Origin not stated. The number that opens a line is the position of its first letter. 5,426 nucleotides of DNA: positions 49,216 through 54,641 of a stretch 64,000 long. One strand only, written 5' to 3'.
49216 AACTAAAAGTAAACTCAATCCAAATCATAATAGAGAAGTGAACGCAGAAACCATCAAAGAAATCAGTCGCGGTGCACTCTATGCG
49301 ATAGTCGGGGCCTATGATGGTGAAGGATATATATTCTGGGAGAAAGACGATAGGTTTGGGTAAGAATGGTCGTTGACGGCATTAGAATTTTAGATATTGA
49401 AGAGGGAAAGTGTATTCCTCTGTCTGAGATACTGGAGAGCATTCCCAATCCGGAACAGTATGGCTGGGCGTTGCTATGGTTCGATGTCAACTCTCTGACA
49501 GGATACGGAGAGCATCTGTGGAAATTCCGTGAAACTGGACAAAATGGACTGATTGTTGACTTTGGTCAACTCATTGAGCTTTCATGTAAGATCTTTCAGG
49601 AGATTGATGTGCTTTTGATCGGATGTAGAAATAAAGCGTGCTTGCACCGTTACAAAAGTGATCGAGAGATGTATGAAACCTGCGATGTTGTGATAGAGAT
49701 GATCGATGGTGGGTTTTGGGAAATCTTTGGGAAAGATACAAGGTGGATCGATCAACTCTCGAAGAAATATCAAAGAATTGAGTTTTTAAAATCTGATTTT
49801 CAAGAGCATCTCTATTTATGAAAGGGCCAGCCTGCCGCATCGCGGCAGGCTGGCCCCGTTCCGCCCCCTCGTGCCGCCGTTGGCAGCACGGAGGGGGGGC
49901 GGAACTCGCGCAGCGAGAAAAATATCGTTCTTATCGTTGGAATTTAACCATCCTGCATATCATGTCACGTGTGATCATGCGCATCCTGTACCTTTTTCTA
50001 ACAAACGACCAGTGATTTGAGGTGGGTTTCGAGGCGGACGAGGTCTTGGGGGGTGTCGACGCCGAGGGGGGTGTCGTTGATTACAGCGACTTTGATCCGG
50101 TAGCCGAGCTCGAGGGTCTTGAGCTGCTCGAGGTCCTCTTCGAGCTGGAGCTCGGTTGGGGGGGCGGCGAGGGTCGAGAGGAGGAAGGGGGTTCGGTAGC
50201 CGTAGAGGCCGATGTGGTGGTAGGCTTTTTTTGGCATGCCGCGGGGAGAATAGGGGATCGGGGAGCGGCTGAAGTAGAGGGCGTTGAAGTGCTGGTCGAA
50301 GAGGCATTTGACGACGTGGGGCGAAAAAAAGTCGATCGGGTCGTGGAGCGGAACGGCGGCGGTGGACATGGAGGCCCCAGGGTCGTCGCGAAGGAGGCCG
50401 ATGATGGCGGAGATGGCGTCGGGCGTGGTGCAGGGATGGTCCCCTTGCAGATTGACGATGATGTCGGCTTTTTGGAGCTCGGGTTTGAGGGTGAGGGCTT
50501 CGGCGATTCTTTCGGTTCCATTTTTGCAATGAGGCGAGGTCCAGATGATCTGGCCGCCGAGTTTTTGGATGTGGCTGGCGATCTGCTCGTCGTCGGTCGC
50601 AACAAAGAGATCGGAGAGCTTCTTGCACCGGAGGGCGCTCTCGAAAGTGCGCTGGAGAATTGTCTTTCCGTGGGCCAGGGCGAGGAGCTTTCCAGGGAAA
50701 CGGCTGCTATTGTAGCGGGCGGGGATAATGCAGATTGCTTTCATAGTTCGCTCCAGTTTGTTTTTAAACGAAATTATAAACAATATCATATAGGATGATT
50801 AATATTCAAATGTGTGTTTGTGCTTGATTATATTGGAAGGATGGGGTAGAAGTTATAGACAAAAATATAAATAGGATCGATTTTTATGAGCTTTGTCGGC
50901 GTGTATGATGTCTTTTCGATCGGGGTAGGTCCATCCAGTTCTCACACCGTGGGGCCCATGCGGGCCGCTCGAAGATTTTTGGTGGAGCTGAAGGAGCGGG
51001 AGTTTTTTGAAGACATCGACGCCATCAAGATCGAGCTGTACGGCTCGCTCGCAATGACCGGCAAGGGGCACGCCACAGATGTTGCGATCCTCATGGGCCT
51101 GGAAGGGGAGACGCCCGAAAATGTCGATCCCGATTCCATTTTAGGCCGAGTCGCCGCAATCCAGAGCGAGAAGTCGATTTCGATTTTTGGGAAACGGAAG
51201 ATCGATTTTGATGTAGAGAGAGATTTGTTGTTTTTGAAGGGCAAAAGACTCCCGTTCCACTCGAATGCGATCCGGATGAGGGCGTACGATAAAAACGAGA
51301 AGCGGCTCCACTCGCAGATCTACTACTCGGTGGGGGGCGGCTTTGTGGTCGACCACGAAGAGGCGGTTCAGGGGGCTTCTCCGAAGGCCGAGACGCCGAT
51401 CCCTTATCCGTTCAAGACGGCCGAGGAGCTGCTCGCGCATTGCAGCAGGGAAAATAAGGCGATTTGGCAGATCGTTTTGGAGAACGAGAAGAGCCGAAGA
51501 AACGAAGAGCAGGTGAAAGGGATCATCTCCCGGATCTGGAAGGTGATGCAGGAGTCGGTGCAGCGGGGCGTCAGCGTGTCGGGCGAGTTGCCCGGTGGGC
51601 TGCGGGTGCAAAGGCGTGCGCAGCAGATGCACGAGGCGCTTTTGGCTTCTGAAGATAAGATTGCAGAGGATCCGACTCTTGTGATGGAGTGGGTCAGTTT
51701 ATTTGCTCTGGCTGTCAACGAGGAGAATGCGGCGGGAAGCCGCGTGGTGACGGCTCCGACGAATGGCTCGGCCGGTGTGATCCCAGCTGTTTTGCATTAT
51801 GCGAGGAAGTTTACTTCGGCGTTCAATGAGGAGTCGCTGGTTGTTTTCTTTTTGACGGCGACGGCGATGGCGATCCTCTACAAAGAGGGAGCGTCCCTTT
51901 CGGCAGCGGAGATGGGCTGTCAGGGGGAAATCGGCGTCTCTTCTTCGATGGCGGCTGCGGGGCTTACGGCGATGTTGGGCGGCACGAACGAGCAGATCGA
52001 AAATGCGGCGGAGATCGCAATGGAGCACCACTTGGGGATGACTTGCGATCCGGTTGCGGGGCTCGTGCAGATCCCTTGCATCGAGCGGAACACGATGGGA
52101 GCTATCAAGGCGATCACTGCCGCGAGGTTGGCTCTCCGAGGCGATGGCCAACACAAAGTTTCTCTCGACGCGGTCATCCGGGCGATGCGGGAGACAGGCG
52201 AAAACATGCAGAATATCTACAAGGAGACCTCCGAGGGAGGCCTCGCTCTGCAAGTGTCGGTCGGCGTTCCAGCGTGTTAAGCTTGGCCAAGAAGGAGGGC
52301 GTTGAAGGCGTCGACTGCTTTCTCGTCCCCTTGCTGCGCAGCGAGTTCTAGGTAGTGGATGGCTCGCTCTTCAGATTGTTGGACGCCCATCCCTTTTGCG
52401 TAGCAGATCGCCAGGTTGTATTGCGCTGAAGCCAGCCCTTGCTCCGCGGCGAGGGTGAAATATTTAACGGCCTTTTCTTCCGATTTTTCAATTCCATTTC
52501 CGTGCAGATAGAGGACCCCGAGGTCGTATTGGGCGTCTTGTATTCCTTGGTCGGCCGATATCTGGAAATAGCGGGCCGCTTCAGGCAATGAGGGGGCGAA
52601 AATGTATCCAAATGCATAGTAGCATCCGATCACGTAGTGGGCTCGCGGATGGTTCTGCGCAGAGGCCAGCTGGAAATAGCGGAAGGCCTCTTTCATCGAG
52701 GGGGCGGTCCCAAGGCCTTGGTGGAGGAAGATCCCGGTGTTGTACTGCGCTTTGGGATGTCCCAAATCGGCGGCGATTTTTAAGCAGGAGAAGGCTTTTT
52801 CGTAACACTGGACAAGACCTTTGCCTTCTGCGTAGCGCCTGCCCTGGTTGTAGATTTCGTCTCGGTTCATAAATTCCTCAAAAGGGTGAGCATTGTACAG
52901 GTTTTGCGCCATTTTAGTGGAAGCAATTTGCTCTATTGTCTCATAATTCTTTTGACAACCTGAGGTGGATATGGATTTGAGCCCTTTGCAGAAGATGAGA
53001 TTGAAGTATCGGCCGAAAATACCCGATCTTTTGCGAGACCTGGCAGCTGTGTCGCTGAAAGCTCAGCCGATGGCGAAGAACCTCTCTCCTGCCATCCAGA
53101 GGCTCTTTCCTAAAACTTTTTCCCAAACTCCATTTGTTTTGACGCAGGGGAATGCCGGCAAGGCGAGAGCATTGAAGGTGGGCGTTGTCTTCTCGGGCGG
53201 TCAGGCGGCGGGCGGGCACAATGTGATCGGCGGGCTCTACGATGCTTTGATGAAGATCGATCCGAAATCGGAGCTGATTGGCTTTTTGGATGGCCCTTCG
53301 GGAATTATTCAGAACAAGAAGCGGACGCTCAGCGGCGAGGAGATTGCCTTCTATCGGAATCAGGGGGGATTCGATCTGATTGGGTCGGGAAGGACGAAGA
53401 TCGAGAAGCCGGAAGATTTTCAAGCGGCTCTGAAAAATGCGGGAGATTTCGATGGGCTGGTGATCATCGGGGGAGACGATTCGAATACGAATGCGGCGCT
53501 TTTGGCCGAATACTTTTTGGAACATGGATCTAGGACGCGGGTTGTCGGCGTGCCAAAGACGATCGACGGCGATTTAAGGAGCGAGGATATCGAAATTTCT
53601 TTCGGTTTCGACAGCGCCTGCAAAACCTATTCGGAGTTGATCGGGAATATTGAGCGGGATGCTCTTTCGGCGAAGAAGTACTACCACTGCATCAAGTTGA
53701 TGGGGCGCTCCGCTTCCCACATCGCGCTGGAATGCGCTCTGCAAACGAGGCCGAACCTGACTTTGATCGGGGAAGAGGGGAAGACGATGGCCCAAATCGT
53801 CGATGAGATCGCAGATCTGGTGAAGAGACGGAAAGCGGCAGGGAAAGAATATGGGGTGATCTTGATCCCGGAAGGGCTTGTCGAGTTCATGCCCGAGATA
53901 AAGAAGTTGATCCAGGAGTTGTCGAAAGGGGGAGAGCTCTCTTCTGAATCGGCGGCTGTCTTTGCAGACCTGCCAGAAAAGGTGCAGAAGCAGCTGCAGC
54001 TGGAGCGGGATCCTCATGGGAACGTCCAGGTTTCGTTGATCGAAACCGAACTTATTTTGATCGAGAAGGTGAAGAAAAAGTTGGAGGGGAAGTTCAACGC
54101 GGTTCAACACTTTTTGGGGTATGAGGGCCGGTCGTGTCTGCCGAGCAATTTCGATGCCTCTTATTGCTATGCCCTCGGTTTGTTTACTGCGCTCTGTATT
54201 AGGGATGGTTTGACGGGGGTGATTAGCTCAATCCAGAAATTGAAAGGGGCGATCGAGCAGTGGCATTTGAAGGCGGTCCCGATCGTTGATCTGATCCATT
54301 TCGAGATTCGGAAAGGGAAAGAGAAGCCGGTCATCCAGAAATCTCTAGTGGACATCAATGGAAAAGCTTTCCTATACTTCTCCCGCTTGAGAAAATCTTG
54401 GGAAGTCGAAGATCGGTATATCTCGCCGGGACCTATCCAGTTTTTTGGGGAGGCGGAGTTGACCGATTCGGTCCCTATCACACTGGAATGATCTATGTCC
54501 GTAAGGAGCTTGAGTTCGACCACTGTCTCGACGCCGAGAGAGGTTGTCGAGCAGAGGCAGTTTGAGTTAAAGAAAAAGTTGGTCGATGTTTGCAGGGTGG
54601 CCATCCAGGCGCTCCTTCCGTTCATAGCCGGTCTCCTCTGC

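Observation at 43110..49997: Rhs polymorphic-toxin island inserted, in inverted orientation, into the conserved kdsB-pyrG operon junction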

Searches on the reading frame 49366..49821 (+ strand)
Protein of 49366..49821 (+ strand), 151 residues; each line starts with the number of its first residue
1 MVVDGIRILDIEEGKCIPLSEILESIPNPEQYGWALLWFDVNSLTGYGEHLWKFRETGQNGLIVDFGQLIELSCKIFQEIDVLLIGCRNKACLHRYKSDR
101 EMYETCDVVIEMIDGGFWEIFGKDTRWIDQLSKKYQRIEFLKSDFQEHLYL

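Call 4: search_protein_families(library=pfam, proteins=[window:49366-49821:+], max_evalue=0.01)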
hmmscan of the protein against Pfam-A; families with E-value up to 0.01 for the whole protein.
window:49366-49821:+ (151 aa): 0 families

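Call 14: search_protein_families(library=pfam, proteins=[window:49366-49821:+], max_evalue=10)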
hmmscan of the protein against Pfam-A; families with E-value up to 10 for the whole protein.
window:49366-49821:+ (151 aa): 2 families
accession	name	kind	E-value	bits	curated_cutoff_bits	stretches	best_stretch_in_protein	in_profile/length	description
PF10903.13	DUF2691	-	0.037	14.4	25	1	105-142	100-137/152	Protein of unknown function (DUF2691)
PF14705.12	Costars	-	0.13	12.8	24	1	60-93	23-56/76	Costars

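Call 46: search_protein_families(library=ncbifam, proteins=[window:49366-49821:+], max_evalue=0.01)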
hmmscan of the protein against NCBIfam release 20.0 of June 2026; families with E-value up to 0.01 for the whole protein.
window:49366-49821:+ (151 aa): 0 families

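Call 68: find_homologous_proteins(query=window:49366-49821:+, max_evalue=0.001)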
Query window:49366-49821:+ (151 aa): 82 proteins with E <= 0.001 among 93 candidates.
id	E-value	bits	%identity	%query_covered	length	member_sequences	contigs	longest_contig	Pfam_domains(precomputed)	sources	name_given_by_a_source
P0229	1.9e-99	348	100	100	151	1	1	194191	-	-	-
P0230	7.4e-54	200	60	97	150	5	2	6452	-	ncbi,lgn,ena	-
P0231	2.5e-52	195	58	97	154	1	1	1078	-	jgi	jgi:hypothetical protein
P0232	2.7e-52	195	58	99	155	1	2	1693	-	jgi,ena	-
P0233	6.9e-52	194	60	98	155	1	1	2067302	-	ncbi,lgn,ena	-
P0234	9.1e-52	193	57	99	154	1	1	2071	PF10903.15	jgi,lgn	-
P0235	1.5e-51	193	58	98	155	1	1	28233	-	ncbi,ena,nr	ncbi:MAG: hypothetical protein K1000chlam2_00648 [Chlamydiae bacterium]|nr:hypothetical protein [Chl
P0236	1.9e-51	192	58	97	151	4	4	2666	-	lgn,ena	-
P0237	2.1e-51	192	58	97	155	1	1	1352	-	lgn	-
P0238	4.9e-51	191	58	99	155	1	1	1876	-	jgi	jgi:hypothetical protein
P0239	2.9e-50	188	58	98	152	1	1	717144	-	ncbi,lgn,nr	ncbi:MAG: hypothetical protein SNF33_02435 [Candidatus Algichlamydia australiensis]|nr:hypothetical 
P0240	5.8e-50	187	57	99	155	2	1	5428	-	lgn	-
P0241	3.9e-49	185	55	97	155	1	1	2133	-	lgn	-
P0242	4.1e-49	185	55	97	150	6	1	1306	-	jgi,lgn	jgi:hypothetical protein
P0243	5.6e-49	184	55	99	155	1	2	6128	-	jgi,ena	-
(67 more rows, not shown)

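Call 71: find_encoding_contigs(protein=P0233, flank=9000, max_places=2)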
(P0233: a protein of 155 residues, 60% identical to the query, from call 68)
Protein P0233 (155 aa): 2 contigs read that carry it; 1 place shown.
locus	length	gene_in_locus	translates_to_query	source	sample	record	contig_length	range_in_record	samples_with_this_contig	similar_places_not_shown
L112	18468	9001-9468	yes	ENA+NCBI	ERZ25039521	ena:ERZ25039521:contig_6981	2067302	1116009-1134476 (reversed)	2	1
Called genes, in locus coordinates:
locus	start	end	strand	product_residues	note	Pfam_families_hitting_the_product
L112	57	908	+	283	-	PF01145:Band_7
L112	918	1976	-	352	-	PF23952:LRR_EndoS (faint), PF00560:LRR_1 (faint), PF13855:LRR_8 (weak), PF23598:LRR_14 (faint), PF12799:LRR_4, PF13855:LRR_8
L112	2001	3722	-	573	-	-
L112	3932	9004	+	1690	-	PF05593:RHS_repeat, PF25023:TEN_YD-shell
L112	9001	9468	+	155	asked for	-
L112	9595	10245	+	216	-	PF01209:Ubie_methyltran, PF08241:Methyltransf_11, PF08242:Methyltransf_12, PF13489:Methyltransf_23, PF13649:Methyltransf_25, PF13847:Methyltransf_31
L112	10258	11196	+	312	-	-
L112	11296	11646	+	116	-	-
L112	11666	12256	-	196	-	-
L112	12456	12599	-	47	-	-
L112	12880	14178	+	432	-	-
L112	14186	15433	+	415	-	-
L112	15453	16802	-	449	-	-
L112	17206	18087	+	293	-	-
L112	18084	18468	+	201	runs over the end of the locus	-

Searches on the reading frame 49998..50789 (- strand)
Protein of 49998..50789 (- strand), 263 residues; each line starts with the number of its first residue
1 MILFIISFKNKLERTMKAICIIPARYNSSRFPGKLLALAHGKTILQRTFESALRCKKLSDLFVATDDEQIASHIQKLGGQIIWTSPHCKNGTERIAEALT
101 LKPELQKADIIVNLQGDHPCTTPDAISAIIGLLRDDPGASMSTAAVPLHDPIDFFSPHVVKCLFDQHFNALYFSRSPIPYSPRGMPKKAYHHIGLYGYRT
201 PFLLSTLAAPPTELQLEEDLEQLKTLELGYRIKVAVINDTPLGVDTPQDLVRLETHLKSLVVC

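Call 4: search_protein_families(library=pfam, proteins=[window:49998-50789:-], max_evalue=0.01)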
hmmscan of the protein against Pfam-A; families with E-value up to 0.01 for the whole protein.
window:49998-50789:- (263 aa): 2 families
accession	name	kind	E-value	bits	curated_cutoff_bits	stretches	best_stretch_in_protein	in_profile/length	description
PF02348.25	CTP_transf_3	-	6e-47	160.7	22.6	1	19-230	1-215/217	Cytidylyltransferase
PF12804.13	NTP_transf_3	-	2.9e-08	34.5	27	1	28-138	9-116/160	MobA-like NTP transferase domain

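Call 47: find_related_loci(query=window:49998-50744:-, collection=metagenome_contigs, flank=10000)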
Query window:49998-50744:- (248 aa) in metagenome_contigs; peptide patterns used: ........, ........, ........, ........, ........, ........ (x = any residue, [..] = any of these).
173 stretches matched a pattern; 25 encode a relative of the query (tblastn E <= 1e-3); 25 distinct loci.
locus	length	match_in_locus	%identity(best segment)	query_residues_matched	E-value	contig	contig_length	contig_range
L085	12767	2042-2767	65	1-242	3e-114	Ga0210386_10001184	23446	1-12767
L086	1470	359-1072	45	2-243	5e-69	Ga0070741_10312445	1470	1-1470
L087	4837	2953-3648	42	1-233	3e-54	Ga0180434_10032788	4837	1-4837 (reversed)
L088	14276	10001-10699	42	1-234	9e-54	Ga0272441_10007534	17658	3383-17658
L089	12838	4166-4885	37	1-238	4e-45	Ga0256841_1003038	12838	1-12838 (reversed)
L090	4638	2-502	47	74-244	1e-41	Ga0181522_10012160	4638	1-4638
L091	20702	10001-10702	34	6-242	5e-36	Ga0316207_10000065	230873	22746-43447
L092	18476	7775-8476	33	6-242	7e-36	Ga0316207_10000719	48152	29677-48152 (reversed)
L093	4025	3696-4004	43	2-108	5e-23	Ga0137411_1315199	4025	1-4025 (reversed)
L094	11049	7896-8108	38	1-71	8e-11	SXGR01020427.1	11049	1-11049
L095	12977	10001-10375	32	1-120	4e-10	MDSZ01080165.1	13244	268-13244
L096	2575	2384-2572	44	1-63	7e-10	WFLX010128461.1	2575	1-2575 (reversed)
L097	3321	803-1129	28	1-111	8e-10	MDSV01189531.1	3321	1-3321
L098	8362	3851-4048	36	1-66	4e-9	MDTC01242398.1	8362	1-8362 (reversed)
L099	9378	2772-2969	36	1-66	1e-8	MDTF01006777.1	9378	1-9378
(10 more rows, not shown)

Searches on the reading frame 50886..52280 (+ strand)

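Call 37: search_protein_families(library=pfam, proteins=[window:50886-52280:+], max_evalue=0.001)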
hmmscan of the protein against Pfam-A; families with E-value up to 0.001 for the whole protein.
window:50886-52280:+ (464 aa): 2 families
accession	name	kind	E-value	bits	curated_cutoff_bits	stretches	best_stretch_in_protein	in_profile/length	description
PF03313.21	SDH_alpha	-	3.2e-87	292.9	26.4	1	189-454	2-260/260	Serine dehydratase alpha chain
PF03315.21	SDH_beta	-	6.3e-60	202.4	26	1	6-159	2-155/155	Serine dehydratase beta chain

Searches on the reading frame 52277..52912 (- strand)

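Call 37: search_protein_families(library=pfam, proteins=[window:52277-52912:-], max_evalue=0.001)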
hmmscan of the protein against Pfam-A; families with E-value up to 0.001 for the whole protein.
window:52277-52912:- (211 aa): 2 families
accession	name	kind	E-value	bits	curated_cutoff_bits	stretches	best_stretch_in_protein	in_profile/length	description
PF08238.18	Sel1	-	7.9e-37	124.8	30.7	3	126-159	2-35/36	Sel1 repeat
PF23310.1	TPR_27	-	5.9e-09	36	27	0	37-79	45-87/110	Plant tetratrico peptide repeats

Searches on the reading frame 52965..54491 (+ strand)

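Call 37: search_protein_families(library=pfam, proteins=[window:52965-54491:+], max_evalue=0.001)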
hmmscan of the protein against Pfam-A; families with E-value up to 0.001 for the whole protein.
window:52965-54491:+ (508 aa): 1 family
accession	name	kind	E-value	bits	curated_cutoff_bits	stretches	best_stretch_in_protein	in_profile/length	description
PF00365.25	PFK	-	2.1e-37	129.4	30.9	1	71-405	1-270/277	Phosphofructokinase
